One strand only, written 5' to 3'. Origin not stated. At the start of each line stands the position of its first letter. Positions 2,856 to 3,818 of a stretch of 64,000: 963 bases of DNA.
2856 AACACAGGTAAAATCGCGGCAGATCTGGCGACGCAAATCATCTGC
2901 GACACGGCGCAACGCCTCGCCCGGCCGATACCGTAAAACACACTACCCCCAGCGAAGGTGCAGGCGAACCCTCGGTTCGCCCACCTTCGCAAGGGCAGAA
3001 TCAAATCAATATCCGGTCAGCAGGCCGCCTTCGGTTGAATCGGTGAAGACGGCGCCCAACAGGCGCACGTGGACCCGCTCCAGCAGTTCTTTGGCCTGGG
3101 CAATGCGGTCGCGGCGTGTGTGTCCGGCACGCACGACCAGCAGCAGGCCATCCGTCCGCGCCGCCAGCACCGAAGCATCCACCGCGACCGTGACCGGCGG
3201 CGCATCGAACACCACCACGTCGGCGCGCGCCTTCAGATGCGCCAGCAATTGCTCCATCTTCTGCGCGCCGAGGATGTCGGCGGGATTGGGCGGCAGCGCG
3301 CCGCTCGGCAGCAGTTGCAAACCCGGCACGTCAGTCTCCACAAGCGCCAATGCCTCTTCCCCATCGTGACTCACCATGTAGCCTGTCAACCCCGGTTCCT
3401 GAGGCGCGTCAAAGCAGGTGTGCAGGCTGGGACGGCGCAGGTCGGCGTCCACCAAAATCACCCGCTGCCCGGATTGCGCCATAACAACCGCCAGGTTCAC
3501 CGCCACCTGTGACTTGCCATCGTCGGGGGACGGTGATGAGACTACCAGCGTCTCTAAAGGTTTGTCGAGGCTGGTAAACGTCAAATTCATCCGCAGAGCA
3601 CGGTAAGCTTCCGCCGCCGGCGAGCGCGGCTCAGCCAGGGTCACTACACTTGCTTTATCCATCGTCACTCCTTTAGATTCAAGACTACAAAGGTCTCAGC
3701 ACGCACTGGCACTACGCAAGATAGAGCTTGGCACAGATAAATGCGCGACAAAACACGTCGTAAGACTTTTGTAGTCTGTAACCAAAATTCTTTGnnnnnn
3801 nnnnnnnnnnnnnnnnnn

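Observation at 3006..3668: BY-kinase homologue without the C-terminal tyrosine cluster, split CapA/CapB-style from its Wzz partner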

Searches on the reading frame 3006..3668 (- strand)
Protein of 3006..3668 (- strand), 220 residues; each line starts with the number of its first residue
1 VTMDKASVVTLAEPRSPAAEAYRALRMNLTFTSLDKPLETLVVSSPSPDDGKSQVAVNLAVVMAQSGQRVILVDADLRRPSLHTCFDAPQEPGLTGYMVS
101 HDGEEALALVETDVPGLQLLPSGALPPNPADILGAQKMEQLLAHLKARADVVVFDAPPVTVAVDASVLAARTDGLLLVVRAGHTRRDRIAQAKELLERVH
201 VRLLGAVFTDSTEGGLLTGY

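Call 3: search_protein_families(library=pfam, proteins=[window:3006-3668:-], max_evalue=0.01)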
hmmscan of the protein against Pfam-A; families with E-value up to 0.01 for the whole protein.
window:3006-3668:- (220 aa): 5 families
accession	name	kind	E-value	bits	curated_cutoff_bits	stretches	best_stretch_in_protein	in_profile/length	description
PF10609.15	ParA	-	2e-10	41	27.1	1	44-207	9-171/246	NUBPL iron-transfer P-loop NTPase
PF13614.12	AAA_31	-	9.9e-08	32.6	27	1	51-183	14-151/177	AAA domain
PF01656.29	CbiA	-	4.8e-07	30.2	25.4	1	45-148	5-68/125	CobQ/CobB/MinD/ParA nucleotide binding domain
PF09140.17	MipZ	-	1.1e-06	28.6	20.7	1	47-161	9-112/262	ATPase MipZ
PF06564.18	CBP_BcsQ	-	0.0002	21.4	21.3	1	51-188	14-154/234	Cellulose biosynthesis protein BcsQ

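Call 4: search_protein_families(library=ncbifam, proteins=[window:3006-3668:-], max_evalue=0.01)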
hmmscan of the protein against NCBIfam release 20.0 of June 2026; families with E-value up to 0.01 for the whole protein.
window:3006-3668:- (220 aa): 16 families
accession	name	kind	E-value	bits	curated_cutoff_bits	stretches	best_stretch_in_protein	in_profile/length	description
TIGR01007.1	eps_fam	subfamily_domain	2e-47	161.4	108.05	1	20-209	1-188/204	polysaccharide biosynthesis tyrosine autokinase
TIGR03029.1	EpsG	equivalog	9.3e-42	143.1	313.8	1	8-210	73-274/274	chain length determinant protein tyrosine kinase EpsG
TIGR03018.1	pepcterm_TyrKin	hypoth_equivalog_domain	2e-39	135.1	230.65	1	8-201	1-201/207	XrtA-associated tyrosine autokinase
NF007350.0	PRK09841.1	equivalog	9.1e-34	116.6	1248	1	10-210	503-702/726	tyrosine-protein kinase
TIGR01005.1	eps_transp_fam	subfamily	1.1e-32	113.1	411.7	1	10-209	518-716/754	exopolysaccharide transport protein family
NF008568.0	PRK11519.1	equivalog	8.8e-31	106.8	1068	1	6-181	494-668/720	tyrosine-protein kinase Wzc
TIGR01969.1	minD_arch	subfamily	4.3e-10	39.2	201.75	1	43-209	5-168/251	cell division ATPase MinD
TIGR03371.1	cellulose_yhjQ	equivalog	1.1e-08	34.9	157.85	1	51-197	14-163/246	cellulose biosynthesis protein BcsQ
NF041546.1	ParA_partition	equivalog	7.4e-08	32.2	180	1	51-77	12-38/203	ParA family partition ATPase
NF047398.1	AAA_KGGVGR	domain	8.4e-08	32.8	90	1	51-105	15-72/190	KGGVGR-motif variant AAA ATPase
NF041136.1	MrpORP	equivalog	3.8e-07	29.7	450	1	43-87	10-54/365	iron-sulfur cluster carrier protein MrpORP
NF008669.0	PRK11670.1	equivalog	2.6e-06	26.6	348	1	41-89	110-158/369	iron-sulfur cluster carrier protein ApbC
TIGR03815.1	CpaE_hom_Actino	equivalog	3.8e-06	26.3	154.45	1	51-181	124-254/340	septum site-determining protein Ssd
TIGR01968.1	minD_bact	equivalog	8e-06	25.4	212.9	1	40-158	3-121/261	septum site-determining protein MinD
NF053622.1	ATPseBagAMYCTU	equivalog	0.00014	21.4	400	1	50-94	18-61/325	ATPase BagA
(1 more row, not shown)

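Call 5: search_solved_structures(query=window:3006-3668:-, max_evalue=0.001, show_alignments=3)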
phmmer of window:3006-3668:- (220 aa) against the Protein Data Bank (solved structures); distinct sequences matched with E-value up to 0.001: 23.
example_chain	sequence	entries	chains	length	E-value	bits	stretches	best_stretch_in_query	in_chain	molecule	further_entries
4jmp_A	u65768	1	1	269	2.6e-38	135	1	6-209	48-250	C-terminal fragment of CapA, Protein tyrosine kinase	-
3bfv_A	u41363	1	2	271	2.6e-38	134.9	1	6-209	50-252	Membrane protein CapA1, Protein tyrosine kinase,Protein tyrosine kinase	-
2ved_A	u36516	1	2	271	1.8e-37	132.2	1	6-209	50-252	MEMBRANE PROTEIN CAPA1, PROTEIN TYROSINE KINASE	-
6z0p_A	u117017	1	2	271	8.4e-35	123.5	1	11-209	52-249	BceF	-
4jlv_A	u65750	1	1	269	2.6e-33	118.6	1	10-209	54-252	C-terminal fragment of Membrane protein CapA1, Putative uncharacterized protein capB1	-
3cio_A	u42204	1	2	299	9e-31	110.4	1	11-209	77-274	Tyrosine-protein kinase etk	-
7ni2_A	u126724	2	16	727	4.4e-24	88.5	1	8-184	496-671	Tyrosine-protein kinase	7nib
9i2q_D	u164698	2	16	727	4.4e-24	88.5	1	8-184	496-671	Putative transmembrane protein Wzc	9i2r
9exo_H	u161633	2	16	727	4.4e-24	88.5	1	8-184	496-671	Putative transmembrane protein Wzc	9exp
9exq_D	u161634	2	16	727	4.4e-24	88.5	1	8-184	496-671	Putative transmembrane protein Wzc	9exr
7nhr_A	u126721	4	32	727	4.4e-24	88.5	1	8-184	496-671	Putative transmembrane protein Wzc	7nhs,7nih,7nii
3la6_A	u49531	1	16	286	1.4e-23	86.9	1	7-183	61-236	Tyrosine-protein kinase wzc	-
9xgv_A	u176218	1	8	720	8.2e-23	84.4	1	7-183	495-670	Tyrosine-protein kinase wzc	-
9r62_I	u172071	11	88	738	8.7e-23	84.3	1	7-183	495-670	Tyrosine-protein kinase wzc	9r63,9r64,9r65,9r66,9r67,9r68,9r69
6u1q_A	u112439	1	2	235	4e-21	78.9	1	35-203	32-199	VpsO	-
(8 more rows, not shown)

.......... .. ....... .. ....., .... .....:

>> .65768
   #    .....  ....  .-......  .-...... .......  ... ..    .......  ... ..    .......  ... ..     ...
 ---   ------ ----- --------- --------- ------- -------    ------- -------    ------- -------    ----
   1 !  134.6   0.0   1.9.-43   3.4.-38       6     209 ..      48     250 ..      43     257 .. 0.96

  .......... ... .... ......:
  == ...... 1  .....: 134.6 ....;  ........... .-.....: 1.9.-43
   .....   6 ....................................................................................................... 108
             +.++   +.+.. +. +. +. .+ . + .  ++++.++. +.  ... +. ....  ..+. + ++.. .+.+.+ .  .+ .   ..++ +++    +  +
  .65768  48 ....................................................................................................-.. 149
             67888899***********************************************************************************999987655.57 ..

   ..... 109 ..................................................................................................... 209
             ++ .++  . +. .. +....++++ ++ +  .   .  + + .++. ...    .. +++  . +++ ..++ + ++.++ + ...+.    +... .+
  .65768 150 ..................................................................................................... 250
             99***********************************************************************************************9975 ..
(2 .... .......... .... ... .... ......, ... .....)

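Call 6: find_homologous_proteins(query=window:3006-3668:-, max_evalue=1e-10)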
Query window:3006-3668:- (220 aa): 5156 proteins with E <= 1e-10 among 8000 candidates; the best 120 are listed.
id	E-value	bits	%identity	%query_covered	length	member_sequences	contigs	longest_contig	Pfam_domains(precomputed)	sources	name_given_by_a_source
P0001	7.5e-119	413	90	99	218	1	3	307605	PF10609.16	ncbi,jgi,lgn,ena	-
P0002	8.6e-119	412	90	99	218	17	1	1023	PF10609.16,PF01656.30,PF13614.13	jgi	-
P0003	2.7e-117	408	89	99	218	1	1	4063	PF10609.16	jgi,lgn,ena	-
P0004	3.0e-116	404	89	99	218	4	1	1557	PF10609.16,PF01656.30,PF13614.13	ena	-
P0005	3.1e-116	404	89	99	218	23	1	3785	PF10609.16,PF13614.13,PF09140.18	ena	-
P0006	6.8e-116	403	87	99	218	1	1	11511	PF10609.16,PF13614.13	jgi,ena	-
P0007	5.1e-115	400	89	99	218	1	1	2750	PF10609.16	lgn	-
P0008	1.3e-114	399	88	99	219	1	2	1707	PF10609.16,PF13614.13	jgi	jgi:capsular exopolysaccharide synthesis family protein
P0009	1.7e-114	398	88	99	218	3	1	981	PF10609.16,PF13614.13,PF09140.18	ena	-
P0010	8.0e-112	390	84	99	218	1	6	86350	PF10609.16,PF13614.13,PF09140.18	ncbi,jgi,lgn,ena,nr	ncbi:MAG TPA: CpsD/CapB family tyrosine-protein kinase [Anaerolineae bacterium]|nr:CpsD/CapB family 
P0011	4.0e-110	384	85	99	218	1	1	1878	PF10609.16,PF13614.13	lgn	-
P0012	2.2e-109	382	84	99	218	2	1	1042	PF10609.16,PF13614.13,PF09140.18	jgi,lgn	-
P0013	9.4e-107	373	82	99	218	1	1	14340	PF10609.16,PF13614.13,PF09140.18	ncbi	-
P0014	1.4e-105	369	83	99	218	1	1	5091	PF10609.16,PF01656.30,PF13614.13,PF09140.18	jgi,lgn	jgi:capsular exopolysaccharide synthesis family protein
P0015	3.0e-105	368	82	99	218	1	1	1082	PF10609.16,PF01656.30,PF13614.13,PF09140.18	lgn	-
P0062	3.4e-85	303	68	99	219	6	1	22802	PF10609.16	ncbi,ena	-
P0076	1.6e-83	297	69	97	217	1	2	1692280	PF10609.16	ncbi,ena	-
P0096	3.3e-82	293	68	97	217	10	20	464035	PF10609.16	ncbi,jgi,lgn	-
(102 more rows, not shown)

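Call 12: find_encoding_contigs(protein=P0076, flank=10000, max_places=3)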
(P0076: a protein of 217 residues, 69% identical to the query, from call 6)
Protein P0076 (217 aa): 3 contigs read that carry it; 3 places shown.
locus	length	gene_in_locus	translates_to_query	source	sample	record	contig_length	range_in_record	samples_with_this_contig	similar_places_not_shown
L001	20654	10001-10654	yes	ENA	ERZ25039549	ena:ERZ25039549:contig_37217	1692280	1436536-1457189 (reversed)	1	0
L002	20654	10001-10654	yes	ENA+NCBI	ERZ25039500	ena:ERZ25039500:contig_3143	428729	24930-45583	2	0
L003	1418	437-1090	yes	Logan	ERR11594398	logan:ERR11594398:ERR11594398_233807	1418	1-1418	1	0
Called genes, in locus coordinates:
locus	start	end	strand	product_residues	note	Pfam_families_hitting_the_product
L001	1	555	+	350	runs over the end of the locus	PF03193:RsgA_GTPase (faint), PF00350:Dynamin_N (faint), PF01926:MMR_HSR1, PF02421:FeoB_N, PF00009:GTP_EFTU, PF05128:DUF697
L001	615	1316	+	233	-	PF10531:SLBB, PF12836:HHH_3, PF00633:HHH (faint)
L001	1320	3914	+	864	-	PF10060:DUF2298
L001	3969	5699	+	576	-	PF00749:tRNA-synt_1c, PF03950:tRNA-synt_1c_C, PF20974:tRNA-synt_1c_C2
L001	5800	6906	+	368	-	PF01636:APH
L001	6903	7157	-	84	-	-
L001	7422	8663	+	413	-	-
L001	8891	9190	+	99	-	-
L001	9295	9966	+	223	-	PF02706:Wzz (weak)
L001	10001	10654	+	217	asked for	PF10609:ParA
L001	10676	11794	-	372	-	-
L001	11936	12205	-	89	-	PF00515:TPR_1 (faint), PF07719:TPR_2 (faint), PF13181:TPR_8 (faint), PF13414:TPR_11 (weak), PF13371:TPR_9 (weak), PF13432:TPR_16 (weak)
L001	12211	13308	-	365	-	PF13579:Glyco_trans_4_4, PF13439:Glyco_transf_4, PF00534:Glycos_transf_1, PF13692:Glyco_trans_1_4, PF13524:Glyco_trans_1_2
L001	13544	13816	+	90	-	-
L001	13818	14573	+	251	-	PF20539:DUF6754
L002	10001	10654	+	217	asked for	PF10609:ParA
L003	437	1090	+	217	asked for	PF10609:ParA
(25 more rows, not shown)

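Call 13: find_encoding_contigs(protein=P0001, flank=10000, max_places=3)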
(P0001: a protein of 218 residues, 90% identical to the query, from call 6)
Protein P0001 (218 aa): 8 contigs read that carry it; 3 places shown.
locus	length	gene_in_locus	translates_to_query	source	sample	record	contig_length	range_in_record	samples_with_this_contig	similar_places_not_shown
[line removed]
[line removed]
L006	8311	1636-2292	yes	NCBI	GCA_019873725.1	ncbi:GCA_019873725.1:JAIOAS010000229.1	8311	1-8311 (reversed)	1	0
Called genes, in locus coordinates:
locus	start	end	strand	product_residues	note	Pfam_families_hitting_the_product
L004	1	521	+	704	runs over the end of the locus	PF13185:GAF_2 (weak), PF13492:GAF_3 (weak), PF01590:GAF, PF13185:GAF_2, PF13492:GAF_3 (weak), PF00512:HisKA, PF02518:HATPase_c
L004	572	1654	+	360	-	PF03193:RsgA_GTPase (faint), PF00350:Dynamin_N (faint), PF01926:MMR_HSR1, PF02421:FeoB_N, PF00009:GTP_EFTU, PF05128:DUF697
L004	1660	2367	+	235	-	PF10531:SLBB, PF22461:SLBB_2 (weak), PF12836:HHH_3, PF00633:HHH (faint), PF03934:T2SSK (weak)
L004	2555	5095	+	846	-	PF10060:DUF2298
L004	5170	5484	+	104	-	PF18765:Polbeta, PF01909:NTP_transf_2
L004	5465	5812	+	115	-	PF01934:HepT-like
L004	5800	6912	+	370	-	PF01636:APH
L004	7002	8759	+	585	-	-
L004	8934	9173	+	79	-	-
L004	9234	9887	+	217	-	PF02706:Wzz (weak)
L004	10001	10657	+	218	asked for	PF10609:ParA (weak)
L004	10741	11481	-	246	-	PF13189:Cytidylate_kin2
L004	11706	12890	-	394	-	-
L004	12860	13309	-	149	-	PF00515:TPR_1 (faint), PF07719:TPR_2 (faint), PF13181:TPR_8 (faint), PF13431:TPR_17 (faint), PF13432:TPR_16 (faint), PF13414:TPR_11 (weak), PF13371:TPR_9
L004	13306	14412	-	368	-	PF13439:Glyco_transf_4, PF13579:Glyco_trans_4_4, PF20706:GT4-conflict (weak), PF00534:Glycos_transf_1, PF13692:Glyco_trans_1_4, PF13524:Glyco_trans_1_2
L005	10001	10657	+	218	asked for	PF10609:ParA (weak)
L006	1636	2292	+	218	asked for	PF10609:ParA (weak)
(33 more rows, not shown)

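Call 41: find_related_loci(query=A1, collection=genome_contigs, flank=10000)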
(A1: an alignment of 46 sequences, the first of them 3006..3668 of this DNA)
Query A1 (220 aa) in genome_contigs; peptide patterns used: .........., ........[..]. (x = any residue, [..] = any of these).
600 stretches matched a pattern (row limit reached: there are more); 576 encode a relative of the query (tblastn E <= 1e-3); the best 80 are kept; 80 distinct loci.
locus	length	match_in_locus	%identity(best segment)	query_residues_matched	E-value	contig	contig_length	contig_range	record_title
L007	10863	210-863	84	3-220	4e-119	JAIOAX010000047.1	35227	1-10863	MAG: Chloroflexota bacterium isolate S1bins75 c_000000000047, whole genome shotgun sequence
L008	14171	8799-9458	79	1-220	4e-103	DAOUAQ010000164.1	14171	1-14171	MAG TPA_asm: Anaerolineae bacterium isolate H66_674 k113_254003, whole genome shotgun sequence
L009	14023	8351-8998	71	3-220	8e-92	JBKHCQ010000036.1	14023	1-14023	MAG: Anaerolineales bacterium isolate D1M03_10 NODE_2475_length_14023_cov_13.494201, whole genome shotgun sequence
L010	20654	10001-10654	61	3-220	3e-81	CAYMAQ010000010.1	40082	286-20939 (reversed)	MAG TPA_asm: uncultured Anaerolineales bacterium isolate binchicken_co8_172 genome assembly, contig: NODE_1048_length_40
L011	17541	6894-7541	66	5-220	6e-81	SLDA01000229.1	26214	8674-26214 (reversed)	MAG: Thermoflexales bacterium isolate CSSed162cmB_528 CSSed16-2cmB-3200, whole genome shotgun sequence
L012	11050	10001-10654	57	4-220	8e-76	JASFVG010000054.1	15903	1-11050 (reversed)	MAG: Anaerolineae bacterium isolate D1105M20metaG_Bin_199 D1105M20metaG_FD_scaffold_539_c2, whole genome shotgun sequenc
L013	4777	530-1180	57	4-220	2e-75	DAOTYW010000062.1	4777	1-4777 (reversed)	MAG TPA_asm: Anaerolineae bacterium isolate H33_435 k95_1886621, whole genome shotgun sequence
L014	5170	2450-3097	57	5-220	4e-75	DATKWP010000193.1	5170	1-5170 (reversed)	MAG TPA_asm: Anaerolineae bacterium isolate SMAG_U14166 k141_2787358, whole genome shotgun sequence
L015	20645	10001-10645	57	6-220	7e-74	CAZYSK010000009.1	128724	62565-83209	MAG TPA_asm: uncultured Anaerolineales bacterium isolate binchicken_co334_204 genome assembly, contig: NODE_148_length_1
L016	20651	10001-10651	54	4-220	2e-73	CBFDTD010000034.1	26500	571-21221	MAG TPA_asm: uncultured bacterium isolate SRR6823440_binner13_Refined_23 genome assembly, contig: ERZ650341.801, whole g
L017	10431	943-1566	58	3-210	8e-73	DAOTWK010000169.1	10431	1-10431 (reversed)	MAG TPA_asm: Anaerolineae bacterium isolate H12_134 k73_2243740, whole genome shotgun sequence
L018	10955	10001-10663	54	2-220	8e-72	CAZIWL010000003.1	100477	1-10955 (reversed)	MAG TPA_asm: uncultured Anaerolineales bacterium isolate binchicken_co334_394 genome assembly, contig: NODE_256_length_1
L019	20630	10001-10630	56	1-210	3e-71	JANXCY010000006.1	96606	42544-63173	MAG: Anaerolineae bacterium isolate SKYB88 NODE_6_length_96606_cov_35.819857, whole genome shotgun sequence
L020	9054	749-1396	55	3-220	2e-71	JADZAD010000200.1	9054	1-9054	MAG: Anaerolineae bacterium isolate SJ602 c_000000915328, whole genome shotgun sequence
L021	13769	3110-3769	53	2-219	1e-70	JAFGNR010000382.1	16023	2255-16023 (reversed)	MAG: Anaerolineae bacterium isolate Zod_Metabat.557 k87_5275867, whole genome shotgun sequence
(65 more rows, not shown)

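Call 44: predict_structure(alignment_id=A1)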
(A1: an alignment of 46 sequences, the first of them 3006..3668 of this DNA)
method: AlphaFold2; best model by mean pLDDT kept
length: 220 residues; sequences in the alignment: 46
mean_pLDDT: 83.4   pTM: 0.86
mean pLDDT of the five models: 83.4, 81.9, 80.7, 80.7, 80.6
residues with pLDDT >= 90: 87; 70-90: 97; 50-70: 25; < 50: 11
segments of 3 or more residues with pLDDT < 50: 1-5, 215-220
pLDDT, mean of each block of 10 residues (from residue 1): 55 86 88 81 92 94 95 92 91 83 74 95 72 69 92 94 81 92 86 89 86 48
secondary structure, 60 per line:
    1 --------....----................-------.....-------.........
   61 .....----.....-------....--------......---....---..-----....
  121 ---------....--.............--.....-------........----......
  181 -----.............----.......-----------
elements in order: H9-12 H17-32 E40-44 H52-65 E70-74 H82-85 H94-99 H103-106 E117-120 H130-133 H136-148 E151-155 H163-170 E175-180 H186-198 E203-209

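Call 48: search_protein_families(library=pfam, proteins=[L015:2702-3601:+, L015:4252-5571:+, L015:5637-6428:+, L015:6444-7076:+, L015:7078-8262:+, L015:8219-9013:+, L015:10730-12229:+, L015:12386-13453:+, L015:13649-16501:+, L015:16532-18043:-], max_evalue=0.0001)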
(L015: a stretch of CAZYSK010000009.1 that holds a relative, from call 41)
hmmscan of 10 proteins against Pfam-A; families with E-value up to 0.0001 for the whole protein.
L015:2702-3601:+ (299 aa): 6 families
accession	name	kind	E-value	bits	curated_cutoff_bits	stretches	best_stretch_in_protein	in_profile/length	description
PF04321.23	RmlD_sub_bind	-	5.2e-83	278.9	27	1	24-298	1-283/287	RmlD substrate binding domain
PF01370.27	Epimerase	-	9.1e-27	94.4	20.9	1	26-187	1-188/240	NAD dependent epimerase/dehydratase family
PF16363.11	GDP_Man_Dehyd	-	2.2e-18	67.3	27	1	52-160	55-167/332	GDP-mannose 4,6 dehydratase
PF01073.25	3Beta_HSD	-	9.6e-10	38.4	22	1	55-210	51-221/280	3-beta hydroxysteroid dehydrogenase/isomerase family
PF02719.21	Polysacc_synt_2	-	5.2e-08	32.9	20.2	1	57-123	62-129/293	Polysaccharide biosynthesis protein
PF07993.18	NAD_binding_4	-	1.5e-05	24.7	20.1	1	74-160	90-191/258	Male sterility protein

L015:4252-5571:+ (439 aa): 3 families
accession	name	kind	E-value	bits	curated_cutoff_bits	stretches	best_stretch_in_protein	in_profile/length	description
PF00535.33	Glycos_transf_2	-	2.2e-30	106.2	23.3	1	126-297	1-167/168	Glycosyl transferase family 2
PF13641.12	Glyco_tranf_2_3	-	2.3e-17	64.2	27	1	123-335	2-212/230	Glycosyltransferase like family 2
PF13632.12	Glyco_trans_2_3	-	6.9e-09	36.2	27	1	204-370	2-129/198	Glycosyl transferase family group 2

L015:5637-6428:+ (263 aa): 3 families
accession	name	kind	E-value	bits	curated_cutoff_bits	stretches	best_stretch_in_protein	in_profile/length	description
PF00535.33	Glycos_transf_2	-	2e-29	103.1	23.3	1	29-196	1-168/168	Glycosyl transferase family 2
PF10111.15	Glyco_tranf_2_2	-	1.6e-07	31.5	27.3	1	29-126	1-99/276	Glycosyltransferase like family 2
PF13641.12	Glyco_tranf_2_3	-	6.4e-07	30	27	1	28-122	3-100/230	Glycosyltransferase like family 2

L015:6444-7076:+ (210 aa): 1 family
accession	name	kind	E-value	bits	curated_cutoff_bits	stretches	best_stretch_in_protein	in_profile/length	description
PF01351.25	RNase_HII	-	1.4e-37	130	25.8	1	20-200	1-197/199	Ribonuclease HII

L015:7078-8262:+ (394 aa): 3 families
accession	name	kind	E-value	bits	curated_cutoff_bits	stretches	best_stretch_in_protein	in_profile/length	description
PF00534.26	Glycos_transf_1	-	2.2e-25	89.6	26.4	1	222-364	16-170/172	Glycosyl transferases group 1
PF13692.12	Glyco_trans_1_4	-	9.3e-21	75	27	1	224-347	4-137/142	Glycosyl transferases group 1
PF13439.12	Glyco_transf_4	-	6.5e-09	36.5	28.5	1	33-207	2-170/170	Glycosyltransferase Family 4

L015:8219-9013:+ (264 aa): 0 families

L015:10730-12229:+ (499 aa): 1 family
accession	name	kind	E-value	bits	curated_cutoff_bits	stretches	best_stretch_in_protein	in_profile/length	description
PF18986.5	DUF5719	-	5.7e-08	32.7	26.2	1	176-451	55-313/319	Family of unknown function (DUF5719)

L015:12386-13453:+ (355 aa): 3 families
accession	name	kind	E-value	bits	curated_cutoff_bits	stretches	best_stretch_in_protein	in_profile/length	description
PF00483.29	NTP_transferase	-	2.6e-58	197.9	21.2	1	2-235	1-243/245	Nucleotidyl transferase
PF12804.13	NTP_transf_3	-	4.7e-09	37.1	27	1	3-109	1-97/160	MobA-like NTP transferase domain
PF25084.1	LbH_EIF2B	-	3.6e-06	27.4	54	1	246-333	18-100/105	EIF2B subunit epsilon LbH domain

L015:13649-16501:+ (950 aa): 4 families
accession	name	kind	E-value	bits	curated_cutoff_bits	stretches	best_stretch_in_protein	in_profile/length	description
PF06739.17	SBBP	-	4.4e-32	110.2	20.5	1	392-428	1-38/38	Beta-propeller repeat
PF25778.1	DUF7948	-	2.8e-19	70.5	27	1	42-200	1-166/214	Domain of unknown function (DUF7948)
PF13620.12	CarboxypepD_reg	-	4e-11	43.5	32.3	1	737-809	1-79/82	Carboxypeptidase regulatory-like domain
PF13715.12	CarbopepD_reg_2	-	1.1e-05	25.8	32.2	1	738-802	1-66/88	CarboxypepD_reg-like domain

L015:16532-18043:- (503 aa): 2 families
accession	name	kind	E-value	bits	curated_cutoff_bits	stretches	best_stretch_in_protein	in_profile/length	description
PF00149.33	Metallophos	-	6.2e-09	37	21.5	1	6-213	3-123/191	Calcineurin-like phosphoesterase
PF12850.12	Metallophos_2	-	5.2e-05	23.7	27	0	425-453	109-137/154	Calcineurin-like phosphoesterase superfamily domain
